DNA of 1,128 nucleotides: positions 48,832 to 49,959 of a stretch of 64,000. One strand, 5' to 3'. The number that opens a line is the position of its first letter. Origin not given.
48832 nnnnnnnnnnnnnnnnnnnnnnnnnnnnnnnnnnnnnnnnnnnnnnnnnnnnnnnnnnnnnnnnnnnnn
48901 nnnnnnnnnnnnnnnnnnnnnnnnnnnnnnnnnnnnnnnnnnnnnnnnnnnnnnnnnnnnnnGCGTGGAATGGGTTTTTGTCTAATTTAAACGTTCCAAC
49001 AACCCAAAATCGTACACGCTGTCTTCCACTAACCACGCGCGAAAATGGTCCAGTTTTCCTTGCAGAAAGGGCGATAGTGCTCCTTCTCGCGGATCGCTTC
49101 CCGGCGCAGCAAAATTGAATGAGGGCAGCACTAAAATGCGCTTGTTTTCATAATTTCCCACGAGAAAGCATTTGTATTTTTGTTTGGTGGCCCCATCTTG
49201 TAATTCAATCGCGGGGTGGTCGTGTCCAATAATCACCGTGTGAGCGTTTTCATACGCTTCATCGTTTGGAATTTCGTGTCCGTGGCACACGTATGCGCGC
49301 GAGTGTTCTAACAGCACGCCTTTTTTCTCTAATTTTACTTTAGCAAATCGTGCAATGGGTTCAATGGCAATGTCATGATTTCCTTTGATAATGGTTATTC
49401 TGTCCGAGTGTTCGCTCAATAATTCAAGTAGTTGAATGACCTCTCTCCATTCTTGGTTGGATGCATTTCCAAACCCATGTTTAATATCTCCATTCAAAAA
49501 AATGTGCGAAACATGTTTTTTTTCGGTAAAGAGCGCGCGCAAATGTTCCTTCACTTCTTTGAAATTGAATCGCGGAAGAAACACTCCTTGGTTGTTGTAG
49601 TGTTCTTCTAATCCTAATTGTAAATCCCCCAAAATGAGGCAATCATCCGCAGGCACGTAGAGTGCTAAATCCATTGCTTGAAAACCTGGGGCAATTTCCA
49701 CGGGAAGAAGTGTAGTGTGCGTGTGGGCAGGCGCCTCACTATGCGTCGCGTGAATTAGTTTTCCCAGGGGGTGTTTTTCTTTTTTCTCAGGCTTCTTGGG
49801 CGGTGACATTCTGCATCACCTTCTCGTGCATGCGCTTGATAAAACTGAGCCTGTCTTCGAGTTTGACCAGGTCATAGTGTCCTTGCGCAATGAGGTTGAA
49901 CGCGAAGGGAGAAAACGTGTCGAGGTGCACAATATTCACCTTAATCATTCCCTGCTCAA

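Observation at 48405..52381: Archaeal Lhr-Core helicase plus MPE nuclease operon extended by an uncharacterised 185-aa basic protein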

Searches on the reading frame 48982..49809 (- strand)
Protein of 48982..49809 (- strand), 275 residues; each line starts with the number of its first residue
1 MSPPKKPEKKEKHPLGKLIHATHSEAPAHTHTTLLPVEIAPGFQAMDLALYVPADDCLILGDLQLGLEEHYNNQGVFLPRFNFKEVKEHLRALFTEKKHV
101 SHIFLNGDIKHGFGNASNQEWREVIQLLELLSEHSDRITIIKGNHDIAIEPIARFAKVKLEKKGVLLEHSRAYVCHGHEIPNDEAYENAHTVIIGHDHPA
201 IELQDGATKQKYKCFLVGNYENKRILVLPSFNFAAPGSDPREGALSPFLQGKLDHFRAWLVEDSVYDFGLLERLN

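Call 3: search_protein_families(library=pfam, proteins=[window:48982-49809:-], max_evalue=0.01)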
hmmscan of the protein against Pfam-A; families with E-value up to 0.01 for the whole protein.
window:48982-49809:- (275 aa): 2 families
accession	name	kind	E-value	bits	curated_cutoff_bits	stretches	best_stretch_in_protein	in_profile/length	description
PF12850.12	Metallophos_2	-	3.2e-06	27.7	27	1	92-200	18-119/154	Calcineurin-like phosphoesterase superfamily domain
PF00149.33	Metallophos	-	3.6e-05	24.7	21.5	1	58-188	4-142/191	Calcineurin-like phosphoesterase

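Call 4: search_protein_families(library=ncbifam, proteins=[window:48982-49809:-], max_evalue=0.01)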
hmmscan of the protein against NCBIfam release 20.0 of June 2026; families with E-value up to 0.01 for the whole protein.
window:48982-49809:- (275 aa): 6 families
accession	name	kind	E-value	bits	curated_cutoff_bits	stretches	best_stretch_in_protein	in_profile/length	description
TIGR00024.1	SbcD_rel_arch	hypoth_equivalog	3.7e-46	157.6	115.2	1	55-274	15-221/224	putative phosphoesterase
TIGR04123.1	P_estr_lig_assc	hypoth_equivalog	1.3e-22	80.2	150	1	48-232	14-181/207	ligase-associated DNA damage response endonuclease PdeM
NF006988.0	PRK09453.1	equivalog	1.1e-08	35.2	117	1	95-204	23-135/183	phosphodiesterase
NF053862.1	DS9_1_antiphage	equivalog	0.0006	18.8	420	1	84-159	224-301/486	anti-phage phosphoesterase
TIGR00040.1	yfcE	subfamily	0.00065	19.8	56.25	1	94-199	23-117/158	YfcE family phosphodiesterase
NF003743.0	PRK05340.1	equivalog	0.009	15.2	134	0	87-188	21-128/242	UDP-2,3-diacylglucosamine diphosphatase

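Call 18: find_homologous_proteins(query=window:48982-49809:-, max_evalue=0.00001)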
Query window:48982-49809:- (275 aa): 374 proteins with E <= 0.00001 among 736 candidates; the best 120 are listed.
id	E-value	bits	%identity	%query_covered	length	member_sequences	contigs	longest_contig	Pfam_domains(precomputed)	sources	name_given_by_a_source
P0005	9.7e-180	614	97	100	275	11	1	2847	PF12850.13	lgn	-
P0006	1.5e-149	515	85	95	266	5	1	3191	PF12850.13,PF00149.34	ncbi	-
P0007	4.2e-145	500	80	100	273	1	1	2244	PF12850.13,PF00149.34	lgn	-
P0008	2.0e-142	492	77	98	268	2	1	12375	PF12850.13,PF00149.34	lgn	-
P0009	4.1e-140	484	82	91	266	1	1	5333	PF12850.13,PF00149.34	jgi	jgi:hypothetical protein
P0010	2.7e-135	468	82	88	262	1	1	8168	PF12850.13,PF00149.34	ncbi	-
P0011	2.7e-130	452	80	88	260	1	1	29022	PF12850.13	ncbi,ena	-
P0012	1.3e-125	436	73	90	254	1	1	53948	PF12850.13,PF00149.34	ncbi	-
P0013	3.8e-125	435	76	89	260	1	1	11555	PF00149.34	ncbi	-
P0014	4.7e-125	435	77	87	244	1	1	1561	PF12850.13,PF00149.34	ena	-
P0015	1.1e-121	424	71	87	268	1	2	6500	PF00149.34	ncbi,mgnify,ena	mgnify:CR=1 FL=1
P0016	3.8e-120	418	66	100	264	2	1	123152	PF00149.34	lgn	-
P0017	7.6e-118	411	73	87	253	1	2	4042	PF12850.13,PF00149.34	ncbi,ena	-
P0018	8.4e-118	411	64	99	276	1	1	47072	PF00149.34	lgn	-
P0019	7.8e-117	408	71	87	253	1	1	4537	PF00149.34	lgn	-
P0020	1.3e-115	404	70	87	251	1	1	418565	PF00149.34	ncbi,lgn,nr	ncbi:MAG: metallophosphoesterase [Candidatus Diapherotrites archaeon]|nr:metallophosphoesterase [Can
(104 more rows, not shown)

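Call 19: find_encoding_contigs(protein=P0011, flank=6000, max_places=1)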
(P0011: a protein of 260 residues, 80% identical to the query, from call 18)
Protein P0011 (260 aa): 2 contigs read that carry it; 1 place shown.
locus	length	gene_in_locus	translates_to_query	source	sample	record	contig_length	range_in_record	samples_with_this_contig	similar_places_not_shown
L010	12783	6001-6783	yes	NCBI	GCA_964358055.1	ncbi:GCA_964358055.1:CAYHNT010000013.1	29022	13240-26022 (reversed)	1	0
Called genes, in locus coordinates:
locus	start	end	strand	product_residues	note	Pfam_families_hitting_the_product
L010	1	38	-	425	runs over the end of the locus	PF03952:Enolase_N, PF00113:Enolase_C, PF13378:MR_MLE_C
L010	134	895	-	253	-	-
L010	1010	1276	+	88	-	PF01396:Zn_ribbon_Top1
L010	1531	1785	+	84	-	-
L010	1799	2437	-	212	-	PF01047:MarR (weak), PF13412:HTH_24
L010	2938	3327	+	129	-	-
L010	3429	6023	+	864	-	PF04851:ResIII, PF00270:DEAD, PF00271:Helicase_C, PF19306:WHD_Lhr, PF08494:DEAD_assoc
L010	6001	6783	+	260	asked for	PF12850:Metallophos_2 (weak)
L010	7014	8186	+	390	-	PF01963:TraB_PrgY_gumN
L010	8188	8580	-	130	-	PF01588:tRNA_bind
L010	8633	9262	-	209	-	PF01066:CDP-OH_P_transf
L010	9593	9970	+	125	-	-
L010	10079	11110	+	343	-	PF00571:CBS (weak), PF01769:MgtE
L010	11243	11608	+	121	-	-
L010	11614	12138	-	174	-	PF03352:Adenine_glyco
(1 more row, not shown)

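Call 20: find_encoding_contigs(protein=P0012, flank=6000, max_places=1)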
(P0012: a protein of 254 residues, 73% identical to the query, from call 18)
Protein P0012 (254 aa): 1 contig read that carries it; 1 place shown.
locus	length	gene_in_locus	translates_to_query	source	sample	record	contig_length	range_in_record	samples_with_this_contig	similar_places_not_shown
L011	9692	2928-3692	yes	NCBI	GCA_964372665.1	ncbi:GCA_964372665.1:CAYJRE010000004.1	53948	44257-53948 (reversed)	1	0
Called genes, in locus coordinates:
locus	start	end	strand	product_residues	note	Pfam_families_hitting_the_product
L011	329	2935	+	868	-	PF04851:ResIII, PF00270:DEAD, PF00271:Helicase_C, PF19306:WHD_Lhr, PF08494:DEAD_assoc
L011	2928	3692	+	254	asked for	PF00149:Metallophos, PF12850:Metallophos_2 (faint)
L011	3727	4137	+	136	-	-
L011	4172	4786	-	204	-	PF00929:RNase_T, PF16473:Rv2179c-like (faint)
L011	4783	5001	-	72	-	PF03966:Trm112p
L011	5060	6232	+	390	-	PF01963:TraB_PrgY_gumN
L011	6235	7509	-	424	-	PF27218:MJ0043_C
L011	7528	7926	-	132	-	PF01588:tRNA_bind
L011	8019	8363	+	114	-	-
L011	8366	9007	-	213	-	PF01066:CDP-OH_P_transf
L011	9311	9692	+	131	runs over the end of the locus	PF03144:GTP_EFTU_D2 (faint)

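Call 21: find_encoding_contigs(protein=P0020, flank=6000, max_places=1)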
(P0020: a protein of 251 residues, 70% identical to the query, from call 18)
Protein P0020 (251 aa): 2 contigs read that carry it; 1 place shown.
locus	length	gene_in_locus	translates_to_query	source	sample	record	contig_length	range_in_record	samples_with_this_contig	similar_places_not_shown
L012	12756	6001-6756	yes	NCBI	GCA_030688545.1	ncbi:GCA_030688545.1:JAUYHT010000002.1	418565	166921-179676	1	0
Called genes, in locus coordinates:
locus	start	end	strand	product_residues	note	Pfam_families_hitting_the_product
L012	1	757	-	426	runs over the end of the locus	PF03952:Enolase_N, PF00113:Enolase_C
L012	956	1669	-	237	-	-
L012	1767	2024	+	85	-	PF01396:Zn_ribbon_Top1 (weak)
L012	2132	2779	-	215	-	PF01047:MarR (weak), PF13412:HTH_24 (weak)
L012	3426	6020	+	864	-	PF04851:ResIII, PF00270:DEAD, PF00271:Helicase_C, PF19306:WHD_Lhr, PF08494:DEAD_assoc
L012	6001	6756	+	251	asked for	PF00149:Metallophos (faint)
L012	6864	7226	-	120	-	-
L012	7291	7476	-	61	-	PF03966:Trm112p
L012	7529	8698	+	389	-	PF01963:TraB_PrgY_gumN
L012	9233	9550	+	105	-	-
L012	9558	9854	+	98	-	-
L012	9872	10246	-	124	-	PF01588:tRNA_bind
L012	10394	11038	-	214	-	PF01066:CDP-OH_P_transf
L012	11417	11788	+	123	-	-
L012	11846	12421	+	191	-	PF01769:MgtE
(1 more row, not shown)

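Call 22: find_encoding_contigs(protein=P0016, flank=6000, max_places=1)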
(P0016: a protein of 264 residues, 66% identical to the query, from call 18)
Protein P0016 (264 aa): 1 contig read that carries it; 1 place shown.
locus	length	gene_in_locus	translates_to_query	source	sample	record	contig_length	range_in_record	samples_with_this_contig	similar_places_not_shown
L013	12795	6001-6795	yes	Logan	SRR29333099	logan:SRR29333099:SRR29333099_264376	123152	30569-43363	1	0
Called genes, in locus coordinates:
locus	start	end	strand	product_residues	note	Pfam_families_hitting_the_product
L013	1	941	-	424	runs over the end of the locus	PF03952:Enolase_N, PF00113:Enolase_C, PF13378:MR_MLE_C (weak)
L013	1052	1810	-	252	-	-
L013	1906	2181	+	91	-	PF01396:Zn_ribbon_Top1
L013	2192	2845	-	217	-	PF01047:MarR (weak), PF13412:HTH_24 (weak)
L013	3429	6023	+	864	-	PF04851:ResIII, PF00270:DEAD, PF00271:Helicase_C, PF19306:WHD_Lhr, PF08494:DEAD_assoc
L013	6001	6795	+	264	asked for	PF00149:Metallophos (weak)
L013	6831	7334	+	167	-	-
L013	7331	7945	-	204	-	PF00929:RNase_T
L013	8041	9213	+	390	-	PF01963:TraB_PrgY_gumN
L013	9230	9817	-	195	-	-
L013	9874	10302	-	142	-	-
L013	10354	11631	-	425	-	PF27218:MJ0043_C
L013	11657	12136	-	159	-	PF00383:dCMP_cyt_deam_1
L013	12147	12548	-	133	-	PF01588:tRNA_bind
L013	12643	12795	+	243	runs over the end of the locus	PF04545:Sigma70_r4 (faint)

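Call 32: find_related_loci(query=A3, collection=genome_contigs, flank=10000)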
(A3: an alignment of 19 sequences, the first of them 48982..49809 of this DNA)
Query A3 (275 aa) in genome_contigs; peptide patterns used: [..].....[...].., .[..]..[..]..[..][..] (x = any residue, [..] = any of these).
158 stretches matched a pattern; 111 encode a relative of the query (tblastn E <= 1e-3); the best 80 are kept; 80 distinct loci.
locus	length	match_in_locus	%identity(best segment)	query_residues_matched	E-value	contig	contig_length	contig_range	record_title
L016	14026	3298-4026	95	33-275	6e-156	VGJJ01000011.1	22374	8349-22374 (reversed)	MAG: Candidatus Iainarchaeum archaeon isolate M_DeepCast_50m_m2_156 M_DeepCast_50m_m2_156_Ga0194121_10003842, whole geno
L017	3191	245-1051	84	6-274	4e-160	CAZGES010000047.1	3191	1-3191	MAG TPA_asm: uncultured archaeon isolate SRP292972_co3_112 genome assembly, contig: NODE_9879_length_3191_cov_5.022640,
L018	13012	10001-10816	82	3-274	2e-152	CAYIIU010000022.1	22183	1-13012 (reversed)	MAG TPA_asm: uncultured archaeon isolate ERP119705_co23_96 genome assembly, contig: NODE_2073_length_22183_cov_7.228715,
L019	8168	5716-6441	82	34-275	9e-139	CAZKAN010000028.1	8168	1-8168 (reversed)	MAG TPA_asm: uncultured archaeon isolate SRP342105_co2_386 genome assembly, contig: NODE_9646_length_8168_cov_4.204733,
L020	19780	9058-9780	80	34-274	2e-132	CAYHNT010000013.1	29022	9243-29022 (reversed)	MAG TPA_asm: uncultured archaeon isolate ERP119705_co13_431 genome assembly, contig: NODE_1981_length_29022_cov_6.884731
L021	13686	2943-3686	73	27-274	5e-128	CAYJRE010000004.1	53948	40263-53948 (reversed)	MAG TPA_asm: uncultured archaeon isolate ERP125453_co1_164 genome assembly, contig: NODE_411_length_53948_cov_15.947006,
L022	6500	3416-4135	71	35-274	1e-123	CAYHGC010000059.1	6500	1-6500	MAG TPA_asm: uncultured archaeon isolate ERP119705_co12_117 genome assembly, contig: NODE_15491_length_6500_cov_5.271994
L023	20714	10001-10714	70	37-274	2e-119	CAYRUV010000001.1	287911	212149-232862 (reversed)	MAG TPA_asm: uncultured archaeon isolate SRP278252_co2_866 genome assembly, contig: NODE_22_length_287911_cov_8.262934,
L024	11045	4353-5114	66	21-274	3e-117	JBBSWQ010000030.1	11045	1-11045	MAG: archaeon isolate H51-bin154_1 H51_bin154_1_000000000030, whole genome shotgun sequence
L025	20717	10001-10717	64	36-274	8e-111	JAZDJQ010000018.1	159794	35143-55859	MAG: Candidatus Iainarchaeum archaeon isolate MEGAHIT-group-0.495 k141_7396246, whole genome shotgun sequence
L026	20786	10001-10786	61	7-274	5e-103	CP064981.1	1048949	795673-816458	MAG: Candidatus Iainarchaeum archaeon isolate Fred_18-Q3-R57-64_BAT3C.431 chromosome, complete genome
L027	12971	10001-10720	64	35-274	3e-102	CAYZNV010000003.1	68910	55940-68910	MAG TPA_asm: uncultured archaeon isolate SRP278252_co2_833 genome assembly, contig: NODE_616_length_68910_cov_5.684569,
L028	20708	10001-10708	46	35-274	5e-61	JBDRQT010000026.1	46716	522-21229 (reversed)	MAG: archaeon isolate MEGAHIT-group-2.59 k141_242916, whole genome shotgun sequence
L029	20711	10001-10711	43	35-274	3e-60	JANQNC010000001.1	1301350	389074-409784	MAG: Candidatus Nanoarchaeia archaeon isolate PL23a_bin.96 k99_5893168, whole genome shotgun sequence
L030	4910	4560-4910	77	42-158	1e-60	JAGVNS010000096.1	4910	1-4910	MAG: Thaumarchaeota archaeon isolate DeMMO3_24 c_000000056402, whole genome shotgun sequence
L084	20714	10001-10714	70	37-274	8e-119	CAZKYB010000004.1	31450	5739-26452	MAG TPA_asm: uncultured archaeon isolate SRP342105_co1_296 genome assembly, contig: NODE_1843_length_31450_cov_6.085141,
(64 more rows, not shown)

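Call 60: find_encoding_contigs(protein=P0008, flank=8000, max_places=2)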
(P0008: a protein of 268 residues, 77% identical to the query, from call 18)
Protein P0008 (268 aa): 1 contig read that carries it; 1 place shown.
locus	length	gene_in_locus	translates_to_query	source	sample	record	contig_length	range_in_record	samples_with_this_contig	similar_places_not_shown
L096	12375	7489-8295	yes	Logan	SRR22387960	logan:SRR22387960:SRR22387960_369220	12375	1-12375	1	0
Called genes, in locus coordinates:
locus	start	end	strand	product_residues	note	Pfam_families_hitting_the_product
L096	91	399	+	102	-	-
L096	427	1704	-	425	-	PF03952:Enolase_N, PF00113:Enolase_C, PF13378:MR_MLE_C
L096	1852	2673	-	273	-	-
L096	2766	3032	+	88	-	PF01396:Zn_ribbon_Top1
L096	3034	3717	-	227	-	PF01047:MarR, PF01978:TrmB (weak), PF13412:HTH_24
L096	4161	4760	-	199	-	-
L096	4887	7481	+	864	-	PF04851:ResIII, PF00270:DEAD, PF00271:Helicase_C, PF19306:WHD_Lhr, PF08494:DEAD_assoc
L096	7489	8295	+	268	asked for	PF00149:Metallophos (weak), PF12850:Metallophos_2 (weak)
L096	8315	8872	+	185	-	-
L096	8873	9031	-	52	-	PF03966:Trm112p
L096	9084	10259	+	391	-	PF01963:TraB_PrgY_gumN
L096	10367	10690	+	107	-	-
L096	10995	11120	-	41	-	-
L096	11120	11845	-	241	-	-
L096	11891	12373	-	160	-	?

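Call 65: search_solved_structures(query=window:48982-49809:-, max_evalue=0.001, show_alignments=2)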
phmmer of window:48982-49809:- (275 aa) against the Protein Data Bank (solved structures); distinct sequences matched with E-value up to 0.001: 1.
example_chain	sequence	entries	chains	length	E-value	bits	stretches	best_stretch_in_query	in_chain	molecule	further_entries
1su1_A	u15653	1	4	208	7.4e-05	25.4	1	90-206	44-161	Hypothetical protein yfcE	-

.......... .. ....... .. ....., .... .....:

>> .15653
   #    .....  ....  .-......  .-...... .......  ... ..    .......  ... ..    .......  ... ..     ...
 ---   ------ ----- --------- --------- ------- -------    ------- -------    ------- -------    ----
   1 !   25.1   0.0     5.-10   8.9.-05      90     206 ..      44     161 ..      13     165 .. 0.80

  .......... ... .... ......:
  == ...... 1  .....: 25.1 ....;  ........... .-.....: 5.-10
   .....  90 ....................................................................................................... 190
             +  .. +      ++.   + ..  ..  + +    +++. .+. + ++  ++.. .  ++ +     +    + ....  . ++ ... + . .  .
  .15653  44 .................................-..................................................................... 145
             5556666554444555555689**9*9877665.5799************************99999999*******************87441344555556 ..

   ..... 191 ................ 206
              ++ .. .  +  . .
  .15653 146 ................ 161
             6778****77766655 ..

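Call 69: search_protein_families(library=pfam, proteins=[L013:7331-7945:-, L084:10724-11194:-], max_evalue=0.01)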
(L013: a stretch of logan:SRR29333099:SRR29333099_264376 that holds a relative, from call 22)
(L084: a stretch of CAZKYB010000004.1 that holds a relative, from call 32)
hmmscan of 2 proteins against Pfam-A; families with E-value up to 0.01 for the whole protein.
L013:7331-7945:- (204 aa): 3 families
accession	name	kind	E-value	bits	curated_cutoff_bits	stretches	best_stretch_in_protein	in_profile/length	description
PF00929.31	RNase_T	-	1.1e-09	39.5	24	1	2-175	1-164/164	Exonuclease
PF16473.11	Rv2179c-like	-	6.5e-05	23.1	27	1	2-177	3-175/177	3'-5' exoribonuclease Rv2179c-like domain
PF13482.12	RNase_H_2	-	0.00031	21.2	22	0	58-127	35-101/165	RNase_H superfamily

L084:10724-11194:- (156 aa): 0 families
